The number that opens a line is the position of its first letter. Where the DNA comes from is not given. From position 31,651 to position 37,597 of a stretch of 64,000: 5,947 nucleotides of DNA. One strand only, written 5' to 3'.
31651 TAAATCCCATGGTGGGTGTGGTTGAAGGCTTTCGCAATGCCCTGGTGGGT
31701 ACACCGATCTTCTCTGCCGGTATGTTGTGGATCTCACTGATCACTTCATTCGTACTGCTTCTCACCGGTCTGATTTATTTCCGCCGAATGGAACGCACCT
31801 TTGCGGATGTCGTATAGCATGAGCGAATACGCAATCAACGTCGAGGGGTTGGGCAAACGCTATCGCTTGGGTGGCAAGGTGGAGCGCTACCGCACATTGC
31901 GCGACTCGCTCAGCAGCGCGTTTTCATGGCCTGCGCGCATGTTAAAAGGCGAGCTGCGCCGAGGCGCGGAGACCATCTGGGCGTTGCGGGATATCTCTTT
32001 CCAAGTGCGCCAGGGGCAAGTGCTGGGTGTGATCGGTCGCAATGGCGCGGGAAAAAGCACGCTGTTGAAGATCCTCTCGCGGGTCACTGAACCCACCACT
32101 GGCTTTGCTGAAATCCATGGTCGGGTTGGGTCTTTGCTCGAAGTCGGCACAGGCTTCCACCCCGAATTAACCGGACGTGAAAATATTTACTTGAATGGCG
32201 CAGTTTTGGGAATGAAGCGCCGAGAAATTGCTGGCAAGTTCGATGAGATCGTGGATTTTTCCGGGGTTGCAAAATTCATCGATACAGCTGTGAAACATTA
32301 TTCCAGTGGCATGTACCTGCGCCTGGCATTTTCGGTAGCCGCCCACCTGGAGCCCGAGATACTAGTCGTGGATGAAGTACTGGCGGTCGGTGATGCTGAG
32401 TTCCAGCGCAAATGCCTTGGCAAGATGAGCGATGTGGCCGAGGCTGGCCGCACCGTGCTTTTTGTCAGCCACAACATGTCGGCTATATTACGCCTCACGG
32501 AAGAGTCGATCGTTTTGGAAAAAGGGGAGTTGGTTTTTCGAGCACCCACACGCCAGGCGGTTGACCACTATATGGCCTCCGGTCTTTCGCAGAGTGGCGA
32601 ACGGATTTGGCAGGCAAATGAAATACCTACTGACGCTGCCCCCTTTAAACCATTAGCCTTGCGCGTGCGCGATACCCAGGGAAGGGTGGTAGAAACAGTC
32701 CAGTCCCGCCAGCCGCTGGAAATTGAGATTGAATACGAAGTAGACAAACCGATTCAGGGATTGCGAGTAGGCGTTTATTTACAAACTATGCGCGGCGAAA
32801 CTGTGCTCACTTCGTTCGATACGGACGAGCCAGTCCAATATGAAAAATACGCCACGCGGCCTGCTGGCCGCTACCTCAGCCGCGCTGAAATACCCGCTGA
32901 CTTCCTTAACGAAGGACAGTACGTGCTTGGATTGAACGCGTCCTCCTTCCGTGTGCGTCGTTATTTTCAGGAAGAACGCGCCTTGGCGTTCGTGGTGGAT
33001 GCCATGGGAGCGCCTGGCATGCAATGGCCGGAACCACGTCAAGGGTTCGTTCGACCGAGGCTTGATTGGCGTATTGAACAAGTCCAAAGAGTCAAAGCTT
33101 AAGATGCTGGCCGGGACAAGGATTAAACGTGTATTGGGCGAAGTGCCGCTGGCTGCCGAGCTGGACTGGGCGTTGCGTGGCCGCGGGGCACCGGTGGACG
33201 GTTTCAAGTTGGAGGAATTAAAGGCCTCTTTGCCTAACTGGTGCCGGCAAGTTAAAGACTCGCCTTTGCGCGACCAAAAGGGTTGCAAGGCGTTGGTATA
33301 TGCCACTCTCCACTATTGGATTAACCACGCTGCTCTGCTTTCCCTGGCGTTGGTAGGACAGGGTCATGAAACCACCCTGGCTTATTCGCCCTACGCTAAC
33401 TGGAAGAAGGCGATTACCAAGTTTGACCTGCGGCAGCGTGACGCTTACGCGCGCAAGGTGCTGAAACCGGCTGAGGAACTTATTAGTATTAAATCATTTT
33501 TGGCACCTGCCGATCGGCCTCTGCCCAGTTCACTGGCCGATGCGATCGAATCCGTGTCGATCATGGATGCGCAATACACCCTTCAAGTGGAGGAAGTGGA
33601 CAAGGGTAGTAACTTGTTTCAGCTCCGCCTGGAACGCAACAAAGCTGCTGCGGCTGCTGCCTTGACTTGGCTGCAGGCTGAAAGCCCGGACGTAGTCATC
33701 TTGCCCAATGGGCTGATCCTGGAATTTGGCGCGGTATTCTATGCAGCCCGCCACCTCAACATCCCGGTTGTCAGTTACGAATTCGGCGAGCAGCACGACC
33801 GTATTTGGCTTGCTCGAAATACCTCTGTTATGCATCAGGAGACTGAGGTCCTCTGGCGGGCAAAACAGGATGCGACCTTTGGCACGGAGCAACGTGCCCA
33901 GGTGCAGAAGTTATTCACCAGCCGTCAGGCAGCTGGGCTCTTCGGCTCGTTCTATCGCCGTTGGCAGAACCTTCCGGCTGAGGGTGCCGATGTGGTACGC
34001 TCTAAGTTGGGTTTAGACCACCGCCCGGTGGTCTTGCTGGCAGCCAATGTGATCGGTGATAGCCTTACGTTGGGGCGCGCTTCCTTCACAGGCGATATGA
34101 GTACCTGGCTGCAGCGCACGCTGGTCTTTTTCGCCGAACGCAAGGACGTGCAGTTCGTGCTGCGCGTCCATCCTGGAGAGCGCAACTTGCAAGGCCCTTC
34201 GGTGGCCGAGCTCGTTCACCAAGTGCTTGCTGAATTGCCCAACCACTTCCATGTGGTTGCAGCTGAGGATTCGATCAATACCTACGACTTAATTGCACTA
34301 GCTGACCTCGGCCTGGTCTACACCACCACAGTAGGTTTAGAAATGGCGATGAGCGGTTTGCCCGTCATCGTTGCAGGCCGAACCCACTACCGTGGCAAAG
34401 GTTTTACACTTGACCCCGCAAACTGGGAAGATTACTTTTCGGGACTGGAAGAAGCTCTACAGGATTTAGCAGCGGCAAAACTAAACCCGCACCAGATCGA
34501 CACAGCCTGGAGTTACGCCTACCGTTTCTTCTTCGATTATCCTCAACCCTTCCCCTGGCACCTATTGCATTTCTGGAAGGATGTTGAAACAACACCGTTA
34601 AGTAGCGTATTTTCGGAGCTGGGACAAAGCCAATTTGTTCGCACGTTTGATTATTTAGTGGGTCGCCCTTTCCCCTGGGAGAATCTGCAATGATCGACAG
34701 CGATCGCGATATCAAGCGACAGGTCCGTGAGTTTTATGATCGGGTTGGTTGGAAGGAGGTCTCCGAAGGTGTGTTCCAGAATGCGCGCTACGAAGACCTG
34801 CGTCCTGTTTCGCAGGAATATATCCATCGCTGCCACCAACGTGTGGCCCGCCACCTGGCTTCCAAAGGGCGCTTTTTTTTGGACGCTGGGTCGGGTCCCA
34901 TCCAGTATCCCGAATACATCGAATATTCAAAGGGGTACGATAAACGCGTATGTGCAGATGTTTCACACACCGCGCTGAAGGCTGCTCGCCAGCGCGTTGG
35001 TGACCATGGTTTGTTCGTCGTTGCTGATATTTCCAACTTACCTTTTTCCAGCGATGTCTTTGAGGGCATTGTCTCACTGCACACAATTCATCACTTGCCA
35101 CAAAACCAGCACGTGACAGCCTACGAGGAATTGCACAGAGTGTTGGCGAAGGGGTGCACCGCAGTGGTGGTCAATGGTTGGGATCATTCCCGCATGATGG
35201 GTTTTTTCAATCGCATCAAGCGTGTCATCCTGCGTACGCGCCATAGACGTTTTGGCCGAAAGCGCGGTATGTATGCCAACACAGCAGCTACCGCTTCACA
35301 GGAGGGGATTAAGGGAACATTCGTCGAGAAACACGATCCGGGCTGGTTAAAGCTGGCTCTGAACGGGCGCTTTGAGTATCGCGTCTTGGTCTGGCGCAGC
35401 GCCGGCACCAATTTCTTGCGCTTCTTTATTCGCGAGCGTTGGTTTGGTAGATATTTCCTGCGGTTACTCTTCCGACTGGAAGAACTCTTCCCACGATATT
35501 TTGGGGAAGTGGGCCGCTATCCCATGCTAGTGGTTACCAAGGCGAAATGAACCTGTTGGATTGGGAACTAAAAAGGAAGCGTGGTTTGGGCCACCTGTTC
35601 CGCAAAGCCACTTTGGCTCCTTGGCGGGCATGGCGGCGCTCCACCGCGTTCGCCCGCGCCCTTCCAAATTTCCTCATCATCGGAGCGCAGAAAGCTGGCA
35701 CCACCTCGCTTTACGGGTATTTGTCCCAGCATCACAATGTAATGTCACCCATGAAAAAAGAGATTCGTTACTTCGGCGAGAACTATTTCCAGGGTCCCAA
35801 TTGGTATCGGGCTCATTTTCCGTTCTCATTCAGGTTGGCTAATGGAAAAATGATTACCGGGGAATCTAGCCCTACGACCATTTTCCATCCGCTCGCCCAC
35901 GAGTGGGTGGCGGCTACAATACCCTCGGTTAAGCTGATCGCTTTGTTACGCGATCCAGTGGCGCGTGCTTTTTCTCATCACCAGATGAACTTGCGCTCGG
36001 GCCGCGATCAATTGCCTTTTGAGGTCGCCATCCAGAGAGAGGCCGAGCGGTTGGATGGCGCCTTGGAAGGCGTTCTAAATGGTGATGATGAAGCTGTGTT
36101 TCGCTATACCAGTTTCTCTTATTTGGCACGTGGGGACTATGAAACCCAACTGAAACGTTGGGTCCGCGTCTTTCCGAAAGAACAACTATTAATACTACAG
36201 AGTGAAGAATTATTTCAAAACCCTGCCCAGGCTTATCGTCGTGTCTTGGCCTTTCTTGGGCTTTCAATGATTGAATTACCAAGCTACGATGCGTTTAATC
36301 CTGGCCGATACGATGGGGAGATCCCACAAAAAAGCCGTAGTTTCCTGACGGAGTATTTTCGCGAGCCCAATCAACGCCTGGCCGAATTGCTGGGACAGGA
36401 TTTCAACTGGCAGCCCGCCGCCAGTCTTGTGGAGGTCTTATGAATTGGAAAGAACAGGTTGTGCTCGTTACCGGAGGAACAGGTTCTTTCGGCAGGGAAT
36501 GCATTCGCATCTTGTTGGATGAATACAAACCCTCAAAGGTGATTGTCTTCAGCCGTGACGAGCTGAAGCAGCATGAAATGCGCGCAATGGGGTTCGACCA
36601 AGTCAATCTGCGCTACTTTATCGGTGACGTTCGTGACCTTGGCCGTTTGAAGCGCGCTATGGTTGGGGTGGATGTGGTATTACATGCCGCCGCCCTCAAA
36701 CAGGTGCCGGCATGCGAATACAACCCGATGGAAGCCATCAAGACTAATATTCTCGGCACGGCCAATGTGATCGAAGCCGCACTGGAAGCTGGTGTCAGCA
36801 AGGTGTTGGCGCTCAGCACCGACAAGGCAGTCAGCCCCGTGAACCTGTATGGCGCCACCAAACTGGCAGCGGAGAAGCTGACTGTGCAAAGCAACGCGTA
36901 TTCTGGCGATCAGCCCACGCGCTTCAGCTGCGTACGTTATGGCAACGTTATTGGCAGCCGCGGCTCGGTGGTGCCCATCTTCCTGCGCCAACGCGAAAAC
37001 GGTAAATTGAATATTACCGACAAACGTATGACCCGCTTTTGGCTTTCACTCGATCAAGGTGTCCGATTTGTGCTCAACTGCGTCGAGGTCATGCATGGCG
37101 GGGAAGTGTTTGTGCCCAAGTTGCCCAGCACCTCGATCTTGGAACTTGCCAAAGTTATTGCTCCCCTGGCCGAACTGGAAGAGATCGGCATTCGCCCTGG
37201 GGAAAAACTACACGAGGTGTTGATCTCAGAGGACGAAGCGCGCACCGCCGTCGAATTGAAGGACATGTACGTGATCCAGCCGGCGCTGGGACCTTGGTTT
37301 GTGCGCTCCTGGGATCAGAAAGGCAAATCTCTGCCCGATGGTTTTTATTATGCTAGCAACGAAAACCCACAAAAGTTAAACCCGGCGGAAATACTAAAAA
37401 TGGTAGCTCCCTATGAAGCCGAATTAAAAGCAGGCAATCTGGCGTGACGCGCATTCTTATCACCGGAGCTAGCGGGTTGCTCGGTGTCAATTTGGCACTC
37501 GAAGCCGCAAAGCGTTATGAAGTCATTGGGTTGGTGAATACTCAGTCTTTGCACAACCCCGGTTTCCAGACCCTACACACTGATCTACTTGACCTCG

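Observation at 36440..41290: Nonulosonic-acid sub-cluster in which PseB is followed by an RmlD-like reductase instead of the PseC aminotransferase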

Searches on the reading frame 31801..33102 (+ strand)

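Call 9: search_protein_families(library=pfam, proteins=[window:31801-33102:+])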
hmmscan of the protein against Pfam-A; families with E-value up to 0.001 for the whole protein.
window:31801-33102:+ (433 aa): 3 families
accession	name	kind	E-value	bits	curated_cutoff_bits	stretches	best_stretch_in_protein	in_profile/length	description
PF00005.33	ABC_tran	-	1.7e-18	68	25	1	62-193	1-135/137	ABC transporter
PF14524.12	Wzt_C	-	3e-08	34.2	30.4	1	288-399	16-129/143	Wzt C-terminal domain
PF13304.12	AAA_21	-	3.4e-05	24.5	27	1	76-95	3-22/304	AAA domain, putative AbiEii toxin, Type IV TA system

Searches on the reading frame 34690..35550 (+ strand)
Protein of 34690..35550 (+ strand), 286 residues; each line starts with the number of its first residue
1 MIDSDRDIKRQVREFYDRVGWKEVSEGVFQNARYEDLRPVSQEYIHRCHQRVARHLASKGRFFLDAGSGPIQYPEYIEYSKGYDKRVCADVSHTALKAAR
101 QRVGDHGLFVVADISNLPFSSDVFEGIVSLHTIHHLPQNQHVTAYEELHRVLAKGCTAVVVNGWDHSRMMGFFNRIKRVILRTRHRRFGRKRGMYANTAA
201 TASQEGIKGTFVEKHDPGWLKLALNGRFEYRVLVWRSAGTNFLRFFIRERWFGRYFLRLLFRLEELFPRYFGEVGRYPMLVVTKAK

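Call 4: search_protein_families(library=pfam, proteins=[window:34690-35550:+])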
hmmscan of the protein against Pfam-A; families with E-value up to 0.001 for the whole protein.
window:34690-35550:+ (286 aa): 4 families
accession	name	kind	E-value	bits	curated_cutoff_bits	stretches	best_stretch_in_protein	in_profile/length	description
PF08241.18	Methyltransf_11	-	3e-14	53.9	21.2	1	64-158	1-93/95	Methyltransferase domain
PF13649.12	Methyltransf_25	-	3.3e-12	47.4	27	1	64-155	2-96/97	Methyltransferase domain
PF13847.12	Methyltransf_31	-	6.1e-05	23.2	27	1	86-164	31-113/145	Methyltransferase domain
PF08242.18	Methyltransf_12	-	0.00021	22.4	30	1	84-156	21-96/98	Methyltransferase domain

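Call 5: search_protein_families(library=ncbifam, proteins=[window:34690-35550:+])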
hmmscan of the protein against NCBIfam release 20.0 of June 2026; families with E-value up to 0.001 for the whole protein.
window:34690-35550:+ (286 aa): 8 families
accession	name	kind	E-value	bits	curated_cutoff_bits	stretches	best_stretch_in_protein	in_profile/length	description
NF001244.0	PRK00216.1-5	equivalog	2.8e-05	23.5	216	1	66-162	57-155/236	bifunctional demethylmenaquinone methyltransferase/2-methoxy-6-polyprenyl-1,4-benzoquinol methylase UbiE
NF001241.0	PRK00216.1-2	equivalog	3.4e-05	23.6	327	1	85-167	75-153/231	demethylmenaquinone methyltransferase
NF045667.1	MTase_DVU1556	equivalog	3.7e-05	23.3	155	1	51-159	17-118/213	DVU_1556 family methyltransferase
TIGR01934.1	MenG_MenH_UbiE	subfamily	4.3e-05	22.9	158.35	1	59-163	39-144/223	ubiquinone/menaquinone biosynthesis methyltransferase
NF008300.0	PRK11088.1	equivalog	4.9e-05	22.9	303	1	46-162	72-181/272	23S rRNA (guanine(745)-N(1))-methyltransferase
NF043040.1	corrin_prot_MT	hypoth_equivalog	0.00011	21.7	180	1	37-163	19-150/216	corrinoid protein-associated methyltransferase CpaM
TIGR02072.1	BioC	equivalog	0.00014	21.8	184.95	1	40-156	15-128/244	malonyl-ACP O-methyltransferase BioC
NF001240.0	PRK00216.1-1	equivalog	0.00017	20.7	378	1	32-161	34-169/251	bifunctional demethylmenaquinone methyltransferase/2-methoxy-6-polyprenyl-1,4-benzoquinol methylase UbiE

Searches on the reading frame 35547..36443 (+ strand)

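Call 4: search_protein_families(library=pfam, proteins=[window:35547-36443:+])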
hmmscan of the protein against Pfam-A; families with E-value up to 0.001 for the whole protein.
window:35547-36443:+ (298 aa): 2 families
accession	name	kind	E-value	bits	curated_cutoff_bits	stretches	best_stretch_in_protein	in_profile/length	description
PF00685.33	Sulfotransfer_1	-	1.3e-15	57.9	22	1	40-240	2-182/255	Sulfotransferase domain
PF13469.12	Sulfotransfer_3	-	2.1e-12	48.2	27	1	114-241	111-214/216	Sulfotransferase family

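Call 5: search_protein_families(library=ncbifam, proteins=[window:35547-36443:+])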
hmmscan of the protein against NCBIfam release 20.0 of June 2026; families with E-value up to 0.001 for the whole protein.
window:35547-36443:+ (298 aa): 0 families

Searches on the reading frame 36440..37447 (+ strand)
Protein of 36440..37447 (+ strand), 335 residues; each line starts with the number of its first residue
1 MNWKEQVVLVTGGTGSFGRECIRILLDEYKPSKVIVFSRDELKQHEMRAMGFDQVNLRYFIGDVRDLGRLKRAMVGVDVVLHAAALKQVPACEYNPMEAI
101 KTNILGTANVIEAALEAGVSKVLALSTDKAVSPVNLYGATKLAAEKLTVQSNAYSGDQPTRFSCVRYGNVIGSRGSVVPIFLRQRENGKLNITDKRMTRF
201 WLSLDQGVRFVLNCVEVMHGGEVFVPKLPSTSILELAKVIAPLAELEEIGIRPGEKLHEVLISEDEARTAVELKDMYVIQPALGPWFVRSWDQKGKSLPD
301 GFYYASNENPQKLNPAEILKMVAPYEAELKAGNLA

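Call 4: search_protein_families(library=pfam, proteins=[window:36440-37447:+])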
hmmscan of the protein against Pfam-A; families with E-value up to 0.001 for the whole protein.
window:36440-37447:+ (335 aa): 10 families
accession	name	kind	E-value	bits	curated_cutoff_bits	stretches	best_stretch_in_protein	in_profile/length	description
PF02719.21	Polysacc_synt_2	-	4.2e-98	328.6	20.2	1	8-280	1-292/293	Polysaccharide biosynthesis protein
PF01370.27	Epimerase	-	2.8e-24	86.3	20.9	1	8-210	1-220/240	NAD dependent epimerase/dehydratase family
PF01073.25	3Beta_HSD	-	8.9e-19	68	22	1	9-151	1-140/280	3-beta hydroxysteroid dehydrogenase/isomerase family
PF16363.11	GDP_Man_Dehyd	-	6.3e-14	52.6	27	1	9-129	1-131/332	GDP-mannose 4,6 dehydratase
PF04321.23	RmlD_sub_bind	-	8.4e-12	45.2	27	1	8-176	3-157/287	RmlD substrate binding domain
PF13460.12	NAD_binding_10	-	1.5e-10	41.7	27.2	1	12-131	1-102/184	NAD(P)H-binding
PF07993.18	NAD_binding_4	-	2e-07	30.9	20.1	1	10-131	1-140/258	Male sterility protein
PF05368.20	NmrA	-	2.7e-07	30.9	27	1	5-127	2-107/298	NmrA-like family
PF00106.31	adh_short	-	2.6e-05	24.2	26.6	1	6-150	1-162/195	short chain dehydrogenase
PF08659.16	KR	-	5.4e-05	23.6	22.6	1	8-75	3-73/180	KR domain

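Call 5: search_protein_families(library=ncbifam, proteins=[window:36440-37447:+])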
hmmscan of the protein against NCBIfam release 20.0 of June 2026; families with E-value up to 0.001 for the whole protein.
window:36440-37447:+ (335 aa): 27 families (the best 25 are shown)
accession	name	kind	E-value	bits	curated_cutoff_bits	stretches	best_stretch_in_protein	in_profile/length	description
TIGR03589.1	PseB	equivalog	4.8e-140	466.1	407.75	1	4-321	3-323/324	UDP-N-acetylglucosamine 4,6-dehydratase (inverting)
TIGR04130.1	FnlA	equivalog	1.4e-72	244.4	730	1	3-284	2-287/337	UDP-N-acetylglucosamine 4,6-dehydratase/5-epimerase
TIGR04180.1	EDH_00030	hypoth_equivalog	6.6e-18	64.8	475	1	8-130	1-124/297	NAD-dependent 4,6-dehydratase LegB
TIGR03466.1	HpnA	hypoth_equivalog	6.3e-16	58.2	367.65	1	7-131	2-117/327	hopanoid-associated sugar epimerase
TIGR01179.1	galE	equivalog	1.3e-13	50.5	262.3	1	8-174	2-180/332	UDP-glucose 4-epimerase GalE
NF041293.1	G6PDh_Azf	equivalog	4.9e-13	49.1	400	1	5-132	2-120/252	NAD-dependent glucose-6-phosphate dehydrogenase Azf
TIGR02622.1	CDP_4_6_dhtase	equivalog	7.5e-13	48.3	278.45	1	3-132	2-134/352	CDP-glucose 4,6-dehydratase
NF042422.1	oxyalk_red_OleD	equivalog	3.1e-12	46.5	580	1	8-129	3-112/329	2-alkyl-3-oxoalkanoate reductase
TIGR01181.1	dTDP_gluc_dehyt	equivalog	1.8e-11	43.7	365.1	1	8-137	2-135/321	dTDP-glucose 4,6-dehydratase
NF052578.1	StrlDmthSdmBMthl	equivalog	1.9e-10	41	600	1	8-140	3-125/328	sterol demethylase protein SdmB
NF042423.1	oxyalk_red_Shew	equivalog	2.1e-10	40.2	580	1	5-127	8-118/331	2-alkyl-3-oxoalkanoate reductase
TIGR01214.1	rmlD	equivalog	6.6e-10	38.5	224.05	1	8-152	2-139/285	dTDP-4-dehydrorhamnose reductase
TIGR02197.1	heptose_epim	equivalog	3.1e-09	36.4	274.6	1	8-174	1-174/316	ADP-glyceromanno-heptose 6-epimerase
NF005539.0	PRK07201.1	equivalog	1.2e-07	30.9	549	1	9-117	4-115/657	SDR family oxidoreductase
NF007956.0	PRK10675.1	subfamily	2.3e-07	30.3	394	1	8-124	3-121/338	UDP-glucose 4-epimerase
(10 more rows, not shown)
